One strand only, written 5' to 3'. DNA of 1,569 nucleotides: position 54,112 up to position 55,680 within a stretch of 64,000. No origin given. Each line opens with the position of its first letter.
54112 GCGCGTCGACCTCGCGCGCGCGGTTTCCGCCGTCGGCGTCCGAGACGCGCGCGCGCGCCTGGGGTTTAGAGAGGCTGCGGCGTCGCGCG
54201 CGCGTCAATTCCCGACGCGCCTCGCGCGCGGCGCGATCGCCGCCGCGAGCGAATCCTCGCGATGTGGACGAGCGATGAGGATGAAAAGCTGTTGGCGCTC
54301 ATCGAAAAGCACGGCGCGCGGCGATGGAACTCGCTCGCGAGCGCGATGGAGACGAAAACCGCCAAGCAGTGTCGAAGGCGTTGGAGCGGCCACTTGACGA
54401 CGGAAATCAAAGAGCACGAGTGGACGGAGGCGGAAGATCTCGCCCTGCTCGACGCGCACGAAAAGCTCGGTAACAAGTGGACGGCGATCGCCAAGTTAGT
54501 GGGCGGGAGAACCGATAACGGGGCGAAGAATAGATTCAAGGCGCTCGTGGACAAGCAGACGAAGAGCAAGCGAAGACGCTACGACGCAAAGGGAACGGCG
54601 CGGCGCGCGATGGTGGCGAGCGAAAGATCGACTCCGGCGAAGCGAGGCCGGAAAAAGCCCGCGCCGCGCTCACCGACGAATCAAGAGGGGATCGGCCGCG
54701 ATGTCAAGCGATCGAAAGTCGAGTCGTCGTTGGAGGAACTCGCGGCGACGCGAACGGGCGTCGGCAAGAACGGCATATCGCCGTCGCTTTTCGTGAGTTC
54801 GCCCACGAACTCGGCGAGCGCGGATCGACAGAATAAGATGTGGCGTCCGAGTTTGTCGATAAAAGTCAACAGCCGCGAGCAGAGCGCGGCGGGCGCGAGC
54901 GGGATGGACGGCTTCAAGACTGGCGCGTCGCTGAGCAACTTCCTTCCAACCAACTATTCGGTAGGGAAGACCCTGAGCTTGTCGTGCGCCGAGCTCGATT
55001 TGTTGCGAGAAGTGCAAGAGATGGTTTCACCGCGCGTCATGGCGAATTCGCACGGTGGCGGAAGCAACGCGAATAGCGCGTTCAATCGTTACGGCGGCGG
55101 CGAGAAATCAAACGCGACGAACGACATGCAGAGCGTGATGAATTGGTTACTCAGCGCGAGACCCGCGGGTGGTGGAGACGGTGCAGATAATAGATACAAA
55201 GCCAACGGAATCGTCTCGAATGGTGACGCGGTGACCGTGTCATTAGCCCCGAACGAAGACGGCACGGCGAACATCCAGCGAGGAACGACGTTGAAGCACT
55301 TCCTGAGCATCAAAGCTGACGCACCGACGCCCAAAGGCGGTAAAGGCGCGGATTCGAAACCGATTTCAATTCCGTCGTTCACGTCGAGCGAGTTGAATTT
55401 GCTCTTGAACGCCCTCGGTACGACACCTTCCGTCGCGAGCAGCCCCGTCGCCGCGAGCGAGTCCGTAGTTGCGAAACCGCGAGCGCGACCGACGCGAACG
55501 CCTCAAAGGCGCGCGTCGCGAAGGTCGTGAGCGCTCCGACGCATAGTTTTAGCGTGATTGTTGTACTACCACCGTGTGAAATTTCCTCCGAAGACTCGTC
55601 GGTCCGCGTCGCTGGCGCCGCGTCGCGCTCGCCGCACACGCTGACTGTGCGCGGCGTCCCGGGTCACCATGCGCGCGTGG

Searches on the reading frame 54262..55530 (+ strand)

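Call 14: search_protein_families(library=pfam, proteins=[window:54262-55530:+], max_evalue=0.01)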
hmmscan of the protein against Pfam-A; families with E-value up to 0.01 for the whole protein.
window:54262-55530:+ (422 aa): 3 families
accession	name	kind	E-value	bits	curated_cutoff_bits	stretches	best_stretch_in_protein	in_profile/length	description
PF00249.37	Myb_DNA-binding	-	1.4e-29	102.4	24.4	2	2-43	4-44/46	Myb-like DNA-binding domain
PF13921.12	Myb_DNA-bind_6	-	1.8e-22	79.7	22.9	2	2-59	1-57/60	Myb-like DNA-binding domain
PF21227.3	Myb_DNA-binding_7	-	0.00044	20.6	27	0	2-41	1-42/49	Myb-like DNA-binding domain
